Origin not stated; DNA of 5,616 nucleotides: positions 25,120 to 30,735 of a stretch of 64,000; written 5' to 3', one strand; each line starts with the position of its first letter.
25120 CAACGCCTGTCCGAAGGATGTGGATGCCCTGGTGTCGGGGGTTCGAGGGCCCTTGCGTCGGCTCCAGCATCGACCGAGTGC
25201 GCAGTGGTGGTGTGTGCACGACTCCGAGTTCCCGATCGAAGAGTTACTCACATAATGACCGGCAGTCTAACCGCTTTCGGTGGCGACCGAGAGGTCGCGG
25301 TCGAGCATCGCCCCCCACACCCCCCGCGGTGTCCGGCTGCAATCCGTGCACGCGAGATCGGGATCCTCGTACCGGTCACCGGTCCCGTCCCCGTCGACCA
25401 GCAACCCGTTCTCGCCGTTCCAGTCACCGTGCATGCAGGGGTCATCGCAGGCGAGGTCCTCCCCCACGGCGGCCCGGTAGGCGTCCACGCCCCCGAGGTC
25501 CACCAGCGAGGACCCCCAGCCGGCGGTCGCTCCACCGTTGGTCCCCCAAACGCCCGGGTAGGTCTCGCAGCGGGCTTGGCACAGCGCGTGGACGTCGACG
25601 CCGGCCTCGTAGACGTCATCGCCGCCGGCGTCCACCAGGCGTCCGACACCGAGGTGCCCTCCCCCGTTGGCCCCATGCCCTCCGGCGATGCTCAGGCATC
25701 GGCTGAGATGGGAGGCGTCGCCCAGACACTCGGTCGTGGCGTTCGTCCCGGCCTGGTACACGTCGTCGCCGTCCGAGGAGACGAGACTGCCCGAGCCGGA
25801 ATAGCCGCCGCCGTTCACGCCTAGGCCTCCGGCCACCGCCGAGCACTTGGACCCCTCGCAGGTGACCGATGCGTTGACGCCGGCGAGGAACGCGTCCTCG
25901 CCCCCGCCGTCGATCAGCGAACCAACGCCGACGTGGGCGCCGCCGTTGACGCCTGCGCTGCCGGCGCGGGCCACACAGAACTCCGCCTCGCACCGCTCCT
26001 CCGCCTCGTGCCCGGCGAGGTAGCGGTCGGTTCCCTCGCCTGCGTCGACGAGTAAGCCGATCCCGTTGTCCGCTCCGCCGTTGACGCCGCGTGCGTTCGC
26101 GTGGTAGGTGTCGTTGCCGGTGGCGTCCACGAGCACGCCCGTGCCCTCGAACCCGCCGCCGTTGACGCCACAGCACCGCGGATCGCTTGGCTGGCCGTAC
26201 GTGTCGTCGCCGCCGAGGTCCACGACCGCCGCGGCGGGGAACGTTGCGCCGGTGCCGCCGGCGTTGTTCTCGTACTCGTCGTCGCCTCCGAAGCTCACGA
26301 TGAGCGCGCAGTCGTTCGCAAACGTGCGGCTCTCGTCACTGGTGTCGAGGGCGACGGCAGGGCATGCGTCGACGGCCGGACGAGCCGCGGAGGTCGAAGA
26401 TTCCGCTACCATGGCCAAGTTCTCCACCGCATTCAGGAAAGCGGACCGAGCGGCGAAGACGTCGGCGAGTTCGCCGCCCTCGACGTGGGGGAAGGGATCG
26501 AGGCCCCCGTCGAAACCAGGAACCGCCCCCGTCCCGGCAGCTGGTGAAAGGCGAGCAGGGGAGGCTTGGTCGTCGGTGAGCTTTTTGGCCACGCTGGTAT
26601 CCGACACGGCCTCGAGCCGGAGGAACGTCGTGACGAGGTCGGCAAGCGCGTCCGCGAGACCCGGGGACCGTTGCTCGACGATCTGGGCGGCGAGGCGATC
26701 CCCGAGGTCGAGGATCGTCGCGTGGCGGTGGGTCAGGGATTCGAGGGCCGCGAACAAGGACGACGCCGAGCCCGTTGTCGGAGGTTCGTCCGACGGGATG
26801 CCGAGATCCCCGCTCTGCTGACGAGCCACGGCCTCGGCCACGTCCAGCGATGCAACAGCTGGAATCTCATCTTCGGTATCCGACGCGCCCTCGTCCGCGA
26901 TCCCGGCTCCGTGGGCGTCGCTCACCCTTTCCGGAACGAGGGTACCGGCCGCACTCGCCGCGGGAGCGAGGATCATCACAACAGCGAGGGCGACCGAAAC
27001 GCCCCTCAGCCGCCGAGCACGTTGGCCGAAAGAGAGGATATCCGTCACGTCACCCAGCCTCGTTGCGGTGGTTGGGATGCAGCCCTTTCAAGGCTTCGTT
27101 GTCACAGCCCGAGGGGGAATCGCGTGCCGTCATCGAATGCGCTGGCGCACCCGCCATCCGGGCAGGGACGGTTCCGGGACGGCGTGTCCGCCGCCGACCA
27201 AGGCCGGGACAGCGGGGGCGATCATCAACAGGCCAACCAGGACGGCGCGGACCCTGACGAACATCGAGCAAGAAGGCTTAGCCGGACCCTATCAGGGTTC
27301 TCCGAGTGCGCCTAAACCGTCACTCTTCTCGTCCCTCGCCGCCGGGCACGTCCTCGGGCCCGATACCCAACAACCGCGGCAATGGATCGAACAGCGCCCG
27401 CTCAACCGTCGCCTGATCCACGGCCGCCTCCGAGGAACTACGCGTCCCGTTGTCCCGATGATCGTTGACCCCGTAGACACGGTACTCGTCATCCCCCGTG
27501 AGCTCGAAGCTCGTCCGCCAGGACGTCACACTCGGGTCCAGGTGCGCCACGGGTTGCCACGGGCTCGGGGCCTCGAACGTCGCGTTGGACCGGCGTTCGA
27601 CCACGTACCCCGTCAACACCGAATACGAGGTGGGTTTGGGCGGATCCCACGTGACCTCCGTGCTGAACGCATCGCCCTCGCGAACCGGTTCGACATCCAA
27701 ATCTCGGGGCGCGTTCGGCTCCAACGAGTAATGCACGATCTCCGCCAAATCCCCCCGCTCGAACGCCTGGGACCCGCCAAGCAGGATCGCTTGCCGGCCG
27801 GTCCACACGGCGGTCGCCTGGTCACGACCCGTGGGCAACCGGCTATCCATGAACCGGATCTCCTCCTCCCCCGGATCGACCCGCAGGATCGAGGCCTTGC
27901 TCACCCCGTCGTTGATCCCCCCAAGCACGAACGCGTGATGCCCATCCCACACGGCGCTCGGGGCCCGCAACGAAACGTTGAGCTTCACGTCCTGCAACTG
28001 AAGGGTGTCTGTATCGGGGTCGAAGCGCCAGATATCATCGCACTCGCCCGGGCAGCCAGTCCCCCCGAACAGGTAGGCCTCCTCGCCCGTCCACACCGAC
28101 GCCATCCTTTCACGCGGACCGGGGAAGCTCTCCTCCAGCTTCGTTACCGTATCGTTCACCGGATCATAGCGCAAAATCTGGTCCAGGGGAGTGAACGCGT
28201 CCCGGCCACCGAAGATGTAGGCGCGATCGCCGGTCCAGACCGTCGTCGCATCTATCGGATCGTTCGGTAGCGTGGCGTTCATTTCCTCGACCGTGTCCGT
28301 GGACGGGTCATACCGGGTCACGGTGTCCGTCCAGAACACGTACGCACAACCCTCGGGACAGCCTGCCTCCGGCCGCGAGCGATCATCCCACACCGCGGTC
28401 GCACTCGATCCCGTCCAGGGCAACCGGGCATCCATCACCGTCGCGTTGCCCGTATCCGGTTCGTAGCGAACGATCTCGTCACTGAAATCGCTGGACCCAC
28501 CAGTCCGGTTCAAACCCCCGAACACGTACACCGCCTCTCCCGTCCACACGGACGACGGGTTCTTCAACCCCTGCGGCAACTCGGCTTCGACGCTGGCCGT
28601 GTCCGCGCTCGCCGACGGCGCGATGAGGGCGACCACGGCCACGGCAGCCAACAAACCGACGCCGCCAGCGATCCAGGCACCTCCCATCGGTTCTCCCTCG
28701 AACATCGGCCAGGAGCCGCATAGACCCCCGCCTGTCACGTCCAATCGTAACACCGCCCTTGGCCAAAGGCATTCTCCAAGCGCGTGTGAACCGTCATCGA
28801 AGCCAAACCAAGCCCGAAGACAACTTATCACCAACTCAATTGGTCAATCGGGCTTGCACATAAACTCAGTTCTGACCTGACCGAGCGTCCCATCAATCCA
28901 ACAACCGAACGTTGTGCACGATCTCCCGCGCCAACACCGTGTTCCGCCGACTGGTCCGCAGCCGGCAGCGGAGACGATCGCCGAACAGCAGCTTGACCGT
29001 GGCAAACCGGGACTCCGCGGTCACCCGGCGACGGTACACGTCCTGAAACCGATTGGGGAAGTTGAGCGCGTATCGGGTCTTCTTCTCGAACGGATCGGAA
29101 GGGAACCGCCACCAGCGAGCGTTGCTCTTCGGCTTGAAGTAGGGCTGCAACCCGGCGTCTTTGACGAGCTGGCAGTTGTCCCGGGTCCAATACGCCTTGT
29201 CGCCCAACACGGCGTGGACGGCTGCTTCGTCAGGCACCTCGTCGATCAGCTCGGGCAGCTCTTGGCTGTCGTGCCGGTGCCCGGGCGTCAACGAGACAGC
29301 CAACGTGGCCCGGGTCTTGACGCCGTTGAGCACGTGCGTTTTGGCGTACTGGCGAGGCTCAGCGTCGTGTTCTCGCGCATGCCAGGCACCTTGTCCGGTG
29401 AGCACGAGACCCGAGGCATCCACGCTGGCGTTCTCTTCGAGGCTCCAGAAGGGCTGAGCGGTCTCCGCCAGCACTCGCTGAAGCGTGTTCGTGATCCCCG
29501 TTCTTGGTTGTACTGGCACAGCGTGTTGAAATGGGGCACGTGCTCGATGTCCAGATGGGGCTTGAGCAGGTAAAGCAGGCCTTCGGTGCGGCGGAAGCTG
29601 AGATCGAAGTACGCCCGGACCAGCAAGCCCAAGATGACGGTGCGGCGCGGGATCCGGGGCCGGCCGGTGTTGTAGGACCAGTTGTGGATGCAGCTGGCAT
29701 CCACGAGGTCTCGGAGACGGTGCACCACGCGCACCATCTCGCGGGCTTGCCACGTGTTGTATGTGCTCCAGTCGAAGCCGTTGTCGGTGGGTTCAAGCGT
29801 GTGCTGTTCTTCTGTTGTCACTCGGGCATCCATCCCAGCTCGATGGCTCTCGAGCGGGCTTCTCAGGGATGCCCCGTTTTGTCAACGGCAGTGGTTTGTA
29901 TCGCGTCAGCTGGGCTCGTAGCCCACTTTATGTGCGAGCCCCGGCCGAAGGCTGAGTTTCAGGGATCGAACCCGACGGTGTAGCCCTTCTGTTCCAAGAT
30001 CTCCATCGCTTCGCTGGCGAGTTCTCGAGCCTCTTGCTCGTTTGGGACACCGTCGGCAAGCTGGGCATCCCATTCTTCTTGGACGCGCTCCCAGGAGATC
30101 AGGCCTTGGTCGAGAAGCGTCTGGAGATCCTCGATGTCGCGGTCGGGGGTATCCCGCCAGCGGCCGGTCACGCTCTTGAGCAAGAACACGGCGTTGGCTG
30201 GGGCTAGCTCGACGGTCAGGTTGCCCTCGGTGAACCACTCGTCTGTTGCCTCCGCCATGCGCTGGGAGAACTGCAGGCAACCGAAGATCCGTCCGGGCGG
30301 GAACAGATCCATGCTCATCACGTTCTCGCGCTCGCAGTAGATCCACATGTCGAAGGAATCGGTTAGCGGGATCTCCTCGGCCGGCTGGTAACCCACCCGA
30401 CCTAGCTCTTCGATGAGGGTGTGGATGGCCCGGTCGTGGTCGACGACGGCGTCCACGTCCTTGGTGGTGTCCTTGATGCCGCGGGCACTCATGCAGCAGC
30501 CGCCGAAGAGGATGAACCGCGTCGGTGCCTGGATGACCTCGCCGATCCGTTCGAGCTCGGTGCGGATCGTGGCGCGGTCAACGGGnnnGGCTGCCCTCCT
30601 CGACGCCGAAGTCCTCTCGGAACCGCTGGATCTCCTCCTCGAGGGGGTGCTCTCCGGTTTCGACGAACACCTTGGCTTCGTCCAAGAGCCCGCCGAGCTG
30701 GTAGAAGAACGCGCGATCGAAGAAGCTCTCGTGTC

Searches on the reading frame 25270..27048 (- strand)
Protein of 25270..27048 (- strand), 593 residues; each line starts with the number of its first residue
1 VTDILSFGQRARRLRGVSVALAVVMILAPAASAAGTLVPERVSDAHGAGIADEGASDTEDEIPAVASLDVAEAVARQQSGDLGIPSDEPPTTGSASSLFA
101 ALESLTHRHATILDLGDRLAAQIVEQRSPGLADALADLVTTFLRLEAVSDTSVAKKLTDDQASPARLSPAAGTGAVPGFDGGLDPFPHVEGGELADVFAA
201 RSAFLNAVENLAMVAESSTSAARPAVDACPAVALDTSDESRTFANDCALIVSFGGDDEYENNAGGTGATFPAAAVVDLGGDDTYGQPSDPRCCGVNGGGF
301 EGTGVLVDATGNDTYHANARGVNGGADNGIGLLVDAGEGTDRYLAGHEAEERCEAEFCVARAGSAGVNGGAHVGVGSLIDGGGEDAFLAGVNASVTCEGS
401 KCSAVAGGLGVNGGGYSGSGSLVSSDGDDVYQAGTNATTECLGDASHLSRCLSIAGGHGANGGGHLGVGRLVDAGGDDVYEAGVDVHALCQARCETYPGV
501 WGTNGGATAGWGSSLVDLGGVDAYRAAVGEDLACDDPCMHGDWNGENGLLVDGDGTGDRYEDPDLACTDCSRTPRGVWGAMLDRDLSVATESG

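Call 9: search_protein_families(library=pfam, proteins=[window:25270-27048:-], max_evalue=0.01)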
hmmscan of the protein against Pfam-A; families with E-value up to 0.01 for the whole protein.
window:25270-27048:- (593 aa): 0 families

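Call 61: search_protein_representatives(protein=window:25270-26757:-)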
Query: 496 residues. Proteins with E-value up to 0.001 (for the whole library): 1760; up to 1e-10: 600; up to 1e-30: 69. The best 150 are listed.
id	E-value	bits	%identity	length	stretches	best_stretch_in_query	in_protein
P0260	0.0e+00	1091.4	100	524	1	1-496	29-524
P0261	6.2e-69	249.9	48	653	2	80-394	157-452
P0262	2.2e-66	241.4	44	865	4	34-366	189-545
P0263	4.5e-59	217.3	48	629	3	30-342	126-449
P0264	2.2e-57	211.7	50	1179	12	97-251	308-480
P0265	6.8e-54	200.3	44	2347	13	27-248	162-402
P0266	4.7e-48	181.0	54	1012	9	102-229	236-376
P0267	1.7e-45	172.5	49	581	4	32-248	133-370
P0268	2.5e-44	168.7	42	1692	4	173-391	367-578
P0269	7.6e-43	163.8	51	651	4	73-341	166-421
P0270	1.4e-42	162.9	46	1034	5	25-249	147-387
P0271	1.7e-41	159.3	52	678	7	128-250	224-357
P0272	2.5e-41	158.8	47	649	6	16-249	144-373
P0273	6.9e-41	157.3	44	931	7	170-293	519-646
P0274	2.9e-40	155.3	45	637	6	4-249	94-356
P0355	7.8e-29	117.6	38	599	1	30-487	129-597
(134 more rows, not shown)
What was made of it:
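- The one homologue that aligns nearly end to end (P0355, 599 aa) stops within a few residues of the same point: query 487 of 496, subject 597 of 599 (call 61).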

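Call 65: find_encoding_contigs(protein=P0260, flank=6000, max_places=10)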
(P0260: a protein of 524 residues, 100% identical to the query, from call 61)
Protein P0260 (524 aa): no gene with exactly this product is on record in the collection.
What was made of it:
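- Tried and rejected: The look-up of the repeat protein P0260 returned nothing (call 65).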

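Call 78: search_protein_families(library=ncbifam, proteins=[window:25270-27048:-], max_evalue=0.001)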
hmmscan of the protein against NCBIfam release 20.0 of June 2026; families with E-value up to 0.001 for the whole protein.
window:25270-27048:- (593 aa): 0 families

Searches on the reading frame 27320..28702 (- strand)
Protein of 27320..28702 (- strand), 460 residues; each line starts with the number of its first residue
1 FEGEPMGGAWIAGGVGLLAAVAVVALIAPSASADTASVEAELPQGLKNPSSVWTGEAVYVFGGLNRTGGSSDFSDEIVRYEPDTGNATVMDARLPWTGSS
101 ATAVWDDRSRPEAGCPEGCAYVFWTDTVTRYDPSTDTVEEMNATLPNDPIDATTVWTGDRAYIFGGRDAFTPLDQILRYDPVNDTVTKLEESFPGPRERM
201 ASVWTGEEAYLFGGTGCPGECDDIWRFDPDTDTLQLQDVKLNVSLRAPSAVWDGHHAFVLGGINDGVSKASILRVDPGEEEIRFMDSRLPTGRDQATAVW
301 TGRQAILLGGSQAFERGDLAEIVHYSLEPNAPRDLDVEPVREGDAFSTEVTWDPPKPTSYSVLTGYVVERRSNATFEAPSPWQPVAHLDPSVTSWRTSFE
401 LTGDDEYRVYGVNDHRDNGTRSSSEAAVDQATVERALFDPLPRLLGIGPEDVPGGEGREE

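Call 39: search_protein_families(library=pfam, proteins=[window:27320-28702:-], max_evalue=0.01)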
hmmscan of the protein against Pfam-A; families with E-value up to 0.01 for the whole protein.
window:27320-28702:- (460 aa): 9 families
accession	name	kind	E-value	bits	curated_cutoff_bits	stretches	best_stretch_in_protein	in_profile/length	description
PF24681.1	Kelch_KLHDC2_KLHL20_DRC7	-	3.7e-19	69.3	50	1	128-310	28-221/221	KLHDC2/KLHL20/DRC7 Kelch-repeats domain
PF13415.12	Kelch_3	-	6e-17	61.8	22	1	158-197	1-40/48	Galactose oxidase, central domain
PF13964.12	Kelch_6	-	2.4e-14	53.1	25.3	1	157-197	10-50/50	Kelch motif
PF01344.31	Kelch_1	-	2.1e-12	46.7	20.1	0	157-189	10-42/46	Kelch motif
PF24981.1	Beta-prop_ATRN-LZTR1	-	2.4e-11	43.9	50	1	162-259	2-99/289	Attractin/LZTR1 beta-propeller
PF13418.12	Kelch_4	-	1.5e-10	41.2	21.6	1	158-194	12-46/49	Galactose oxidase, central domain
PF24996.1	NANM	-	5.7e-10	39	45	0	126-168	84-126/350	N-acetylneuraminate epimerase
PF00041.27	fn3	-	0.0017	19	25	1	331-412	2-64/84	Fibronectin type III domain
PF23893.1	Y4YQ_C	-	0.0066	16.7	27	0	201-212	4-15/53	Uncharacterised protein Y4YQ C-terminal domain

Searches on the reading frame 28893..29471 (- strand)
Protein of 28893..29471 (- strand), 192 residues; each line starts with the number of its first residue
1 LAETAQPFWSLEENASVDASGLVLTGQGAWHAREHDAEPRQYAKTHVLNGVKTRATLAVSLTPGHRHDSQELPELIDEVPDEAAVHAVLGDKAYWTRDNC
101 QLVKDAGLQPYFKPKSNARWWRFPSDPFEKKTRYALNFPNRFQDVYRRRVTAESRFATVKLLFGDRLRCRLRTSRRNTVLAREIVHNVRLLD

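Call 39: search_protein_families(library=pfam, proteins=[window:28893-29471:-], max_evalue=0.01)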
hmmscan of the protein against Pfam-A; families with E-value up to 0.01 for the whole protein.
window:28893-29471:- (192 aa): 1 family
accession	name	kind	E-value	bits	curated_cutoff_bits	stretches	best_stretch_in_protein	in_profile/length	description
PF01609.27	DDE_Tnp_1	-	3.7e-17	63.2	23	1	16-180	8-190/200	Transposase DDE domain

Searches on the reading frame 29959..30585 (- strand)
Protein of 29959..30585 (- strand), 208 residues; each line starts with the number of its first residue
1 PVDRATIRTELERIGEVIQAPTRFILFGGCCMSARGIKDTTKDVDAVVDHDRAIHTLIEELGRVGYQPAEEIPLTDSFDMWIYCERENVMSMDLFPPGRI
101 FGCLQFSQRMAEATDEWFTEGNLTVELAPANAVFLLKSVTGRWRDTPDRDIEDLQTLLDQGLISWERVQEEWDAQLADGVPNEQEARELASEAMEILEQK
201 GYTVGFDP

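Call 39: search_protein_families(library=pfam, proteins=[window:29959-30585:-], max_evalue=0.01)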
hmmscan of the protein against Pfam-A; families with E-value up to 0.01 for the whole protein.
window:29959-30585:- (208 aa): 2 families
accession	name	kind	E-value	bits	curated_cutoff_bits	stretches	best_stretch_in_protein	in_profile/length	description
PF19502.5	DUF6036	-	0.0018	18.5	23.6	0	19-64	17-61/164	Nucleotidyltransferase of unknown function (DUF6036)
PF19698.5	DUF6197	-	0.0061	17.3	24.6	0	22-74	37-83/111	Family of unknown function (DUF6197)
